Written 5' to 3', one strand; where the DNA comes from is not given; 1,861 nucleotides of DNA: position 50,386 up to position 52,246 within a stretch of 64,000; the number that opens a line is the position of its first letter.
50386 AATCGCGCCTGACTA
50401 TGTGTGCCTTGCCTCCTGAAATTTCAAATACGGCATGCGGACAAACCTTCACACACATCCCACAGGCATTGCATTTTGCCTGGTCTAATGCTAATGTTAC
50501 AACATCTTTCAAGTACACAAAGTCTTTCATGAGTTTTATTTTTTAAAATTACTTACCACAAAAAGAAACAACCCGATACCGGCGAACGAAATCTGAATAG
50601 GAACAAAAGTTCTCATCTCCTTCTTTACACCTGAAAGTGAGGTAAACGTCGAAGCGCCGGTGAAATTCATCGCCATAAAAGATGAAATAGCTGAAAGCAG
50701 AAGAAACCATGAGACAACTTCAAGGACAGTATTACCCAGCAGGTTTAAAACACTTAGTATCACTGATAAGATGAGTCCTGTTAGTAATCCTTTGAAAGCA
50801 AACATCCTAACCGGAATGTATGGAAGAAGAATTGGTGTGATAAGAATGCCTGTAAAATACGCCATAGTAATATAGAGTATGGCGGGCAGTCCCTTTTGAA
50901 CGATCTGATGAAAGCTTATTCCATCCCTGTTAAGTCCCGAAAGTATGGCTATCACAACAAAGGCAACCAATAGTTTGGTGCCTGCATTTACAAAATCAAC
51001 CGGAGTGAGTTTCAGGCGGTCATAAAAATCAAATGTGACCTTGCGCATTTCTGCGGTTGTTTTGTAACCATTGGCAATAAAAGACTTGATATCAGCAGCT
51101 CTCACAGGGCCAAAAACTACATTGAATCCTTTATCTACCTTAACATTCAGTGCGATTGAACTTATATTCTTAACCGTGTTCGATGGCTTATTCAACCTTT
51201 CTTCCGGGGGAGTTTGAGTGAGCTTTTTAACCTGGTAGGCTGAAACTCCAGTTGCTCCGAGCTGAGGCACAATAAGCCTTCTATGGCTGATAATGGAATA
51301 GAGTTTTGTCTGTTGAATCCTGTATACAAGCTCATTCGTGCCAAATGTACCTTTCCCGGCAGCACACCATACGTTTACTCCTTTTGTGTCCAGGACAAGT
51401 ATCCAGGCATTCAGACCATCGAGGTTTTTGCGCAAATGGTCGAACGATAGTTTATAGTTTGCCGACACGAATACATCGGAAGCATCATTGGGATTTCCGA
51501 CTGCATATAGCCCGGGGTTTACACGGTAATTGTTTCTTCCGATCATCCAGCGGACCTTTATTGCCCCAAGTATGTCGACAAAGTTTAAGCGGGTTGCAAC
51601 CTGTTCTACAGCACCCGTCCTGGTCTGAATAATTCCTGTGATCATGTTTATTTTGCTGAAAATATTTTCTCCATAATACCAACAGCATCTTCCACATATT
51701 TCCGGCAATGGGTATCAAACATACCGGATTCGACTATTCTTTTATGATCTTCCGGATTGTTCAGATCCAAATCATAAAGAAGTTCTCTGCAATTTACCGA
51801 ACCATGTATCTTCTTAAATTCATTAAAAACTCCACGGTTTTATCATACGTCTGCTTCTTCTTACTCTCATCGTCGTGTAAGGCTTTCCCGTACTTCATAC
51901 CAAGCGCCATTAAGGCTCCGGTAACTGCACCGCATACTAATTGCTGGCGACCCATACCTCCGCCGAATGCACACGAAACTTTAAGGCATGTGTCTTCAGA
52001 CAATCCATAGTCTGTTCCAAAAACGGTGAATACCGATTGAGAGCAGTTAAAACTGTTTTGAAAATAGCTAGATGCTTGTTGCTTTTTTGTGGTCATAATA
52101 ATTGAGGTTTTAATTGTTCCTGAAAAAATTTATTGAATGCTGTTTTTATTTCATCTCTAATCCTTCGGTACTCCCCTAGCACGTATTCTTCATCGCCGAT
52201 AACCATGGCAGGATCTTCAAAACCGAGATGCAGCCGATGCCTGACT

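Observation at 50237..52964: hgcA-hgcB mercury-methylation pair as the distal genes of an arsR-arsC-led operon in a Bacteroidota genome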

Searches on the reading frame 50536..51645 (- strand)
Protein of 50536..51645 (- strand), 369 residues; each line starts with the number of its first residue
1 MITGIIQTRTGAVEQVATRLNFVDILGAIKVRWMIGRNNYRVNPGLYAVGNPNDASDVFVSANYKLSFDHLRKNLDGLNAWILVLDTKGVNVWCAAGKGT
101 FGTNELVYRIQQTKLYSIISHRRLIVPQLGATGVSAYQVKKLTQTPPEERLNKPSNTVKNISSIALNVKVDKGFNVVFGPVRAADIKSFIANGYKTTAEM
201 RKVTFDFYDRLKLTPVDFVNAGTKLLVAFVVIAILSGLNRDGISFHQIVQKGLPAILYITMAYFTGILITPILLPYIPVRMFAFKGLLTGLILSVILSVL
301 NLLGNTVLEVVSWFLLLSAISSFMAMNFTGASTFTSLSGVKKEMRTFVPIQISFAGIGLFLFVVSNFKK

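Call 6: search_protein_families(library=pfam, proteins=[window:50536-51645:-], max_evalue=0.01)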
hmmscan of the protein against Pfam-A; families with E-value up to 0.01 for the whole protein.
window:50536-51645:- (369 aa): 1 family
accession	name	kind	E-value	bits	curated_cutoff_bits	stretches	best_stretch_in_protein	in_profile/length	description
PF03599.22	CdhD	-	3.5e-10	39.6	24.8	1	37-132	263-360/387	CO dehydrogenase/acetyl-CoA synthase delta subunit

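Call 7: search_protein_families(library=ncbifam, proteins=[window:50536-51645:-], max_evalue=0.01)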
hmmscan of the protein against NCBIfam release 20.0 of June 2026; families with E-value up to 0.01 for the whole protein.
window:50536-51645:- (369 aa): 3 families
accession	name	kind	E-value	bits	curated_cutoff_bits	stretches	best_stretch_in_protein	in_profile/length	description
NF040863.1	HgcA_corrinoid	equivalog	6.5e-124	413.3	275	2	13-143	1-131/325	mercury methylation corrinoid protein HgcA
NF043039.1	HgcAB_like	equivalog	2.3e-51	175.4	285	2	38-143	12-117/350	HgcAB-like fusion protein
NF003195.0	PRK04165.1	equivalog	9.4e-14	51.1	306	1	39-132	321-416/450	acetyl-CoA decarbonylase/synthase complex subunit gamma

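Call 9: find_related_loci(query=window:50536-51645:-, collection=genome_contigs, flank=6000)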
Query window:50536-51645:- (369 aa) in genome_contigs; peptide patterns used: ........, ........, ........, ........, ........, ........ (x = any residue, [..] = any of these).
599 stretches matched a pattern (row limit reached: there are more); 564 encode a relative of the query (tblastn E <= 1e-3); the best 80 are kept; 80 distinct loci.
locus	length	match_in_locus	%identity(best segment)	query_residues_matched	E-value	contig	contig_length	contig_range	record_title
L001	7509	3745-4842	70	1-367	5e-170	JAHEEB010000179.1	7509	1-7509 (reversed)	MAG: Bacteroidetes bacterium isolate Ww25 NODE_5196_length_7509_cov_2.134136, whole genome shotgun sequence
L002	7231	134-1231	66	1-366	2e-161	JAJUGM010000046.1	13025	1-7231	MAG: Bacteroidota bacterium isolate bin37 k141_560877_length_13025_cov_6.0000, whole genome shotgun sequence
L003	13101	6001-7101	66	1-364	3e-155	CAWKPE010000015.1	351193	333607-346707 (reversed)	MAG: uncultured Bacteroidetes bacterium isolate MFD03726.bin.1.151 genome assembly, contig: contig_41558, whole genome s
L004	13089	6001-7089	63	6-365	4e-149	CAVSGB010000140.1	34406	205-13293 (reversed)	MAG: uncultured Bacteroidetes bacterium isolate MFD02138.bin.2.39 genome assembly, contig: contig_134584, whole genome s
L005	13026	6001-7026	61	1-365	4e-143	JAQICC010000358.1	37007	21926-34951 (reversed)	MAG: Salinivirgaceae bacterium isolate GH45 k119_498723, whole genome shotgun sequence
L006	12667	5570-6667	60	1-366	7e-143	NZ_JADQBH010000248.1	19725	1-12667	MAG: Marinilabilia sp. isolate Soudan_9 NODE_912_length_19725_cov_7.239146, whole genome shotgun sequence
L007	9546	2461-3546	59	1-366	8e-140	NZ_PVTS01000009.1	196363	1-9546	Marinilabilia salmonicolor strain MSL42 Ga0139029_109, whole genome shotgun sequence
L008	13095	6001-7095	57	2-364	4e-131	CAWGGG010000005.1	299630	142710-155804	MAG: uncultured Bacteroidales bacterium isolate MFD02979.bin.1.62 genome assembly, contig: contig_65161, whole genome sh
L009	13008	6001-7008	55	2-366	3e-130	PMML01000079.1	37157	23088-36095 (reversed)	MAG: Ignavibacteriae bacterium isolate fen_1254 73.20100900_E1D.45_contig_6629, whole genome shotgun sequence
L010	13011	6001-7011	56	2-367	1e-126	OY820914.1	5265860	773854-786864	MAG: Bacteroidales bacterium isolate 29af8000-aa9b-4969-9261-ea2c593eb5de genome assembly, chromosome: 1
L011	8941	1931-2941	54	2-367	7e-125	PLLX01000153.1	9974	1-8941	MAG: Bacteroidales bacterium isolate fen_983 73.20120800_E3S.44_contig_2865, whole genome shotgun sequence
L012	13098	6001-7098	55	4-367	7e-124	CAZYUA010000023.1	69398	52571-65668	MAG TPA_asm: uncultured Prolixibacteraceae bacterium isolate SRP192927_co7_345 genome assembly, contig: NODE_472_length_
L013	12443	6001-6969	55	13-364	6e-124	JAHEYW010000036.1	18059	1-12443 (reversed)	MAG: Bacteroidales bacterium isolate nzgw137 NODE_5690_length_18060_cov_3.061096, whole genome shotgun sequence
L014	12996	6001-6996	51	7-367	5e-123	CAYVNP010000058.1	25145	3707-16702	MAG TPA_asm: uncultured Bacteroidales bacterium isolate SRP272421_co4_81 genome assembly, contig: NODE_4369_length_25145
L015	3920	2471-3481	52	2-367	2e-124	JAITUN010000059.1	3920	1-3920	MAG: Bacteroidales bacterium isolate Spi319_bin22 k119_986881, whole genome shotgun sequence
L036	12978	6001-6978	54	12-367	1e-117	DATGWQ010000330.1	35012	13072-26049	MAG TPA_asm: Bacteroidales bacterium isolate SMAG_U10586 k141_15591, whole genome shotgun sequence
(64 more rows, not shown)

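Call 16: find_encoding_contigs(protein=window:50536-51645:-, flank=6000, max_places=6)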
Protein window:50536-51645:- (369 aa): 9 contigs read that carry it; 1 place shown.
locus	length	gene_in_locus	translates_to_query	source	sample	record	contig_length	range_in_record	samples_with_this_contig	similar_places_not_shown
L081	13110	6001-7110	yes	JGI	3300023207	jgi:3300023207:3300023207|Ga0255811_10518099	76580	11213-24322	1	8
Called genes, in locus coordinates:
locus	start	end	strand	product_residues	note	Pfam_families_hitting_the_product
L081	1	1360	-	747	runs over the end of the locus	PF02836:Glyco_hydro_2_C (weak), PF17957:Big_7, PF16990:CBM_35, PF02368:Big_2, PF18962:Por_Secre_tail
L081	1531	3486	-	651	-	PF17996:CE2_N, PF00657:Lipase_GDSL (weak), PF13472:Lipase_GDSL_2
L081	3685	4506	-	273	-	PF28545:1TM_TonB_rel, PF03544:TonB_C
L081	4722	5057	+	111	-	PF01022:HTH_5, PF12840:HTH_20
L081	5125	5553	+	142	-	PF01451:LMWPc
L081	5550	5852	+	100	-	PF09719:C_GCAxxG_C_C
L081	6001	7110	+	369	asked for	PF03599:CdhD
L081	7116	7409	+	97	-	PF00037:Fer4 (weak), PF12797:Fer4_2 (faint), PF13237:Fer4_10 (weak), PF12837:Fer4_6 (weak), PF12838:Fer4_7 (weak), PF13187:Fer4_9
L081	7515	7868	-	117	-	-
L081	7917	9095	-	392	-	PF01926:MMR_HSR1, PF18128:HydF_dimer, PF18133:HydF_tetramer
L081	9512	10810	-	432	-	PF01053:Cys_Met_Meta_PP, PF00155:Aminotran_1_2, PF01041:DegT_DnrJ_EryC1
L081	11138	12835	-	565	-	PF18962:Por_Secre_tail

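Call 18: list_cluster_members(proteins=[window:50536-51645:-, window:51794-52096:-, window:52589-52924:-, window:52093-52521:-, window:50237-50530:-])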
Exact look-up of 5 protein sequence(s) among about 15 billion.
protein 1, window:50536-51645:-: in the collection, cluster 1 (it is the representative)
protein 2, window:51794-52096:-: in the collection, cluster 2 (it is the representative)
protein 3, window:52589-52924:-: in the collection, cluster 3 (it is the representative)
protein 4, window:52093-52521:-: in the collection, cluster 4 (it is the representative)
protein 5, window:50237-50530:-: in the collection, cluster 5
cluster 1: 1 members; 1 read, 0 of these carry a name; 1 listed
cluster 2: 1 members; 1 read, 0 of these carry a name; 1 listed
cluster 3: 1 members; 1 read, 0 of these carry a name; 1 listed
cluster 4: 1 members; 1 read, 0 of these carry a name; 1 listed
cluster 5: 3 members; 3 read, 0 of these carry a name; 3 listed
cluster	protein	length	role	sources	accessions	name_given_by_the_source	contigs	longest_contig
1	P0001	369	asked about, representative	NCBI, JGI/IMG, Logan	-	-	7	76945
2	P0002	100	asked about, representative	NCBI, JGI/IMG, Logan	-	-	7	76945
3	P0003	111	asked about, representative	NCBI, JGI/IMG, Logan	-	-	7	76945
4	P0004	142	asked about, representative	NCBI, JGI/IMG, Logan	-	-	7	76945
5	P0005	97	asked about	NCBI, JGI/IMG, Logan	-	-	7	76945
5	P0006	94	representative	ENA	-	-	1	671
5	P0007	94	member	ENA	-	-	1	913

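Call 26: search_solved_structures(query=window:50536-51645:-, max_evalue=0.01)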
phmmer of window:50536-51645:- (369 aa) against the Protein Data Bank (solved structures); distinct sequences matched with E-value up to 0.01: 3.
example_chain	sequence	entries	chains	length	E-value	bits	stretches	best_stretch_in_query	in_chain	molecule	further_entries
2h9a_A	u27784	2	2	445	2.4e-06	30.5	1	24-131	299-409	Carbon monoxide dehydrogenase corrinoid/iron-sulfur protein, gamma subunit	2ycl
4c1n_A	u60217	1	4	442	2.5e-06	30.5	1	24-131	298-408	CARBON MONOXIDE DEHYDROGENASE CORRINOID/IRON-SULFUR PROTEIN, GAMMA SUBUNIT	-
4djd_C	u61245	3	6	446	0.0015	21.4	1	41-135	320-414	Corrinoid/iron-sulfur protein large subunit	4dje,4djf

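Call 38: search_protein_families(library=pfam, proteins=[L001:2522-3694:+, L004:4950-5972:+, L004:2689-3057:+, L010:4841-5101:+, L010:5282-5983:+, L003:2792-5053:+, L036:4106-4786:+], max_evalue=0.001)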
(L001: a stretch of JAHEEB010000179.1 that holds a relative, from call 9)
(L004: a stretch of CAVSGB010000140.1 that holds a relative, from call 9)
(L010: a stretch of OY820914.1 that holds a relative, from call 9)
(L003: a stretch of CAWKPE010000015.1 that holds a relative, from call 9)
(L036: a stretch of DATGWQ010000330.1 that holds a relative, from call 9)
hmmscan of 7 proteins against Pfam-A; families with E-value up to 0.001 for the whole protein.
L001:2522-3694:+ (390 aa): 23 families
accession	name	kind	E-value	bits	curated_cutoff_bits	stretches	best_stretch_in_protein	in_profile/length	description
PF13847.12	Methyltransf_31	-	3.2e-26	92.2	27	1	175-289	1-114/145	Methyltransferase domain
PF08241.18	Methyltransf_11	-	9.3e-24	84.3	21.2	1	182-277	1-92/95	Methyltransferase domain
PF13649.12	Methyltransf_25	-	9.9e-24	84.3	27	1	181-276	1-97/97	Methyltransferase domain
PF08859.16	DGC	-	2.3e-23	82.7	27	1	15-118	1-106/106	DGC domain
PF01209.24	Ubie_methyltran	-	1.6e-17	64.1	20.1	1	146-285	20-156/233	ubiE/COQ5 methyltransferase family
PF08242.18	Methyltransf_12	-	3.3e-12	47.4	30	1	182-277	1-97/98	Methyltransferase domain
PF13489.12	Methyltransf_23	-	5.4e-11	42.9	27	1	169-277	13-113/164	Methyltransferase domain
PF02353.26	CMAS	-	8.5e-10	38.8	27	1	166-275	51-159/273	Mycolic acid cyclopropane synthetase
PF03848.20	TehB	-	5.4e-08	32.9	20.4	1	167-276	20-128/193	Tellurite resistance protein TehB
PF05175.20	MTS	-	4.3e-07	30.2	23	1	165-277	19-135/170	Methyltransferase small domain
PF05148.21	Methyltransf_8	-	1.1e-05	25.8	27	1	174-279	69-155/219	Hypothetical methyltransferase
PF01170.24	UPF0020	-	2.2e-05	24.7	22.3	1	182-251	51-127/197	RMKL-like, methyltransferase domain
PF13679.12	Methyltransf_32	-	2.3e-05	24.8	27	1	173-239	21-92/143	Methyltransferase domain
PF03291.22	mRNA_G-N7_MeTrfase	-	3.5e-05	23.5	26.6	1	176-219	60-104/315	mRNA (guanine-N(7))-methyltransferase domain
PF06325.19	PrmA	-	4.1e-05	23.7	22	1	169-277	154-255/296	Ribosomal protein L11 methyltransferase (PrmA)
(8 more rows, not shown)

L004:4950-5972:+ (340 aa): 1 family
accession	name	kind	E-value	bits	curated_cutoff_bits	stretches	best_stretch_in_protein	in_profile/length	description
PF01758.21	SBF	-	1.1e-54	185.5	24.3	1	48-244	1-190/191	Sodium Bile acid symporter family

L004:2689-3057:+ (122 aa): 1 family
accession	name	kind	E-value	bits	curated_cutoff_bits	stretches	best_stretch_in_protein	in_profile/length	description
PF05635.17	23S_rRNA_IVP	-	9.1e-17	61.7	33.8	1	7-107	3-105/106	23S rRNA-intervening sequence protein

L010:4841-5101:+ (86 aa): 0 families

L010:5282-5983:+ (233 aa): 1 family
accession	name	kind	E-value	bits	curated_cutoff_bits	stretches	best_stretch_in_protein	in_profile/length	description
PF13386.12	DsbD_2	-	2.5e-07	31.2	24.9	1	22-226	2-197/199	Cytochrome C biogenesis protein transmembrane region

L003:2792-5053:+ (753 aa): 5 families
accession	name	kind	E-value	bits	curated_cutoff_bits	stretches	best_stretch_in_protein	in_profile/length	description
PF00593.30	TonB_dep_Rec_b-barrel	-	7.5e-26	92.4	27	1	340-707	52-429/436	TonB dependent receptor-like, beta-barrel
PF13715.12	CarbopepD_reg_2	-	1.4e-18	67.1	32.2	1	29-117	1-88/88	CarboxypepD_reg-like domain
PF13620.12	CarboxypepD_reg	-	3e-13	50.3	32.3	1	29-106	2-82/82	Carboxypeptidase regulatory-like domain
PF07715.20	Plug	-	2.7e-06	28.3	23.9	1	130-232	6-103/107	TonB-dependent Receptor Plug Domain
PF23591.1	CILP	-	0.0007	20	27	0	27-102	5-80/90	Cartilage intermediate layer protein 1-like domain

L036:4106-4786:+ (226 aa): 1 family
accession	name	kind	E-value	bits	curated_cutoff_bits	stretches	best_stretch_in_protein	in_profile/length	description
PF02613.20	Nitrate_red_del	-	3e-19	69.9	22.2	1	58-180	12-135/136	Nitrate reductase delta subunit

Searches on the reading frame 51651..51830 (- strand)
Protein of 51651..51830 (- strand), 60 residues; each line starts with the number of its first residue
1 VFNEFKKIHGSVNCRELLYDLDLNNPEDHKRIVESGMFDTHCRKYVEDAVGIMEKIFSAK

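Call 6: search_protein_families(library=pfam, proteins=[window:51651-51830:-], max_evalue=0.01)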
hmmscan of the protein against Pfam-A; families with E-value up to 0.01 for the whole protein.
window:51651-51830:- (60 aa): 1 family
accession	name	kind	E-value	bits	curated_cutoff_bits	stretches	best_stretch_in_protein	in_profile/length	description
PF09719.15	C_GCAxxG_C_C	-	1.8e-06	28.5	27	1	2-56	72-118/118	Putative redox-active protein (C_GCAxxG_C_C)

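Call 7: search_protein_families(library=ncbifam, proteins=[window:51651-51830:-], max_evalue=0.01)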
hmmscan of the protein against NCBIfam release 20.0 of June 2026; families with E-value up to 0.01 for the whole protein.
window:51651-51830:- (60 aa): 2 families
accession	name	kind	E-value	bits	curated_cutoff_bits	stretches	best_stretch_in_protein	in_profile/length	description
NF045501.1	HUGP_GUXX-star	exception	9.8e-08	31.8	325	1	3-50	102-148/236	HUGP/GUXX-star fusion selenoprotein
TIGR01909.1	C_GCAxxG_C_C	subfamily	0.0033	17.5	47.4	1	2-56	75-119/120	C-GCAxxG-C-C family (seleno)protein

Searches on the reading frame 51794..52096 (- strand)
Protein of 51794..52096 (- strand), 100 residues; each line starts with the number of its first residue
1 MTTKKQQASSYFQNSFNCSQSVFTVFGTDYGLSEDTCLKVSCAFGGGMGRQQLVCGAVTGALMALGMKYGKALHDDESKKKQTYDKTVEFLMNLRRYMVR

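Call 6: search_protein_families(library=pfam, proteins=[window:51794-52096:-], max_evalue=0.01)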
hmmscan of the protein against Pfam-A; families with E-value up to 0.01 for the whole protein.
window:51794-52096:- (100 aa): 1 family
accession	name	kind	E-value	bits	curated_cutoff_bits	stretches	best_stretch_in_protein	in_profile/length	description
PF09719.15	C_GCAxxG_C_C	-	1.9e-21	76.7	27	1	16-91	1-72/118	Putative redox-active protein (C_GCAxxG_C_C)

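Call 7: search_protein_families(library=ncbifam, proteins=[window:51794-52096:-], max_evalue=0.01)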
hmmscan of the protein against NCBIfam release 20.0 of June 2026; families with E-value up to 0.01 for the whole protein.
window:51794-52096:- (100 aa): 3 families
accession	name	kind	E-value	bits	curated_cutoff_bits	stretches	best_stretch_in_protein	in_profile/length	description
TIGR01909.1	C_GCAxxG_C_C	subfamily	1.8e-16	60.3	47.4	1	16-96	1-80/120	C-GCAxxG-C-C family (seleno)protein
NF045501.1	HUGP_GUXX-star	exception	7.8e-11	41.9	325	1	4-83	10-89/236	HUGP/GUXX-star fusion selenoprotein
NF045669.1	DVU1555_fam_CGA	exception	5.3e-10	39.1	103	1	10-81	8-79/140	DVU_1555 family C-GCAxxG-C-C protein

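Call 17: find_encoding_contigs(protein=window:51794-52096:-, flank=3000, max_places=10)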
Protein window:51794-52096:- (100 aa): 11 contigs read that carry it; 3 places shown.
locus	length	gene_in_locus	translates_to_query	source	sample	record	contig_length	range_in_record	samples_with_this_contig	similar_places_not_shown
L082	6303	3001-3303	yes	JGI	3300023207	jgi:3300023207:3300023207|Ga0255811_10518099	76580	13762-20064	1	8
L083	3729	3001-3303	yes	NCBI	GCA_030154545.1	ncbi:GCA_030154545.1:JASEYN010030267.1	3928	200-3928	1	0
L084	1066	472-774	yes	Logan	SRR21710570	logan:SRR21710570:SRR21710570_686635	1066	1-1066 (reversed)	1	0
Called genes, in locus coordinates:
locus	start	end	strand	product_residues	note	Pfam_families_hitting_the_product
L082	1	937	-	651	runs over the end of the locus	PF17996:CE2_N, PF00657:Lipase_GDSL (weak), PF13472:Lipase_GDSL_2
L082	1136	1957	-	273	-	PF28545:1TM_TonB_rel, PF03544:TonB_C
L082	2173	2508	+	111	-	PF01022:HTH_5, PF12840:HTH_20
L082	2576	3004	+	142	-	PF01451:LMWPc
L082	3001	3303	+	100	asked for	PF09719:C_GCAxxG_C_C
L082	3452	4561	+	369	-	PF03599:CdhD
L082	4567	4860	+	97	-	PF00037:Fer4 (weak), PF12797:Fer4_2 (faint), PF13237:Fer4_10 (weak), PF12837:Fer4_6 (weak), PF12838:Fer4_7 (weak), PF13187:Fer4_9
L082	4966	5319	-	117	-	-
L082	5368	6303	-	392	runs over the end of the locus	PF01926:MMR_HSR1, PF18128:HydF_dimer, PF18133:HydF_tetramer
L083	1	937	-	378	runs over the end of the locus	?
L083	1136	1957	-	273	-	PF28545:1TM_TonB_rel, PF03544:TonB_C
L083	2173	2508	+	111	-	PF01022:HTH_5, PF12840:HTH_20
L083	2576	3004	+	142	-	PF01451:LMWPc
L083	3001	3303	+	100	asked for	PF09719:C_GCAxxG_C_C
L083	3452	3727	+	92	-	?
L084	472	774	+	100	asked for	PF09719:C_GCAxxG_C_C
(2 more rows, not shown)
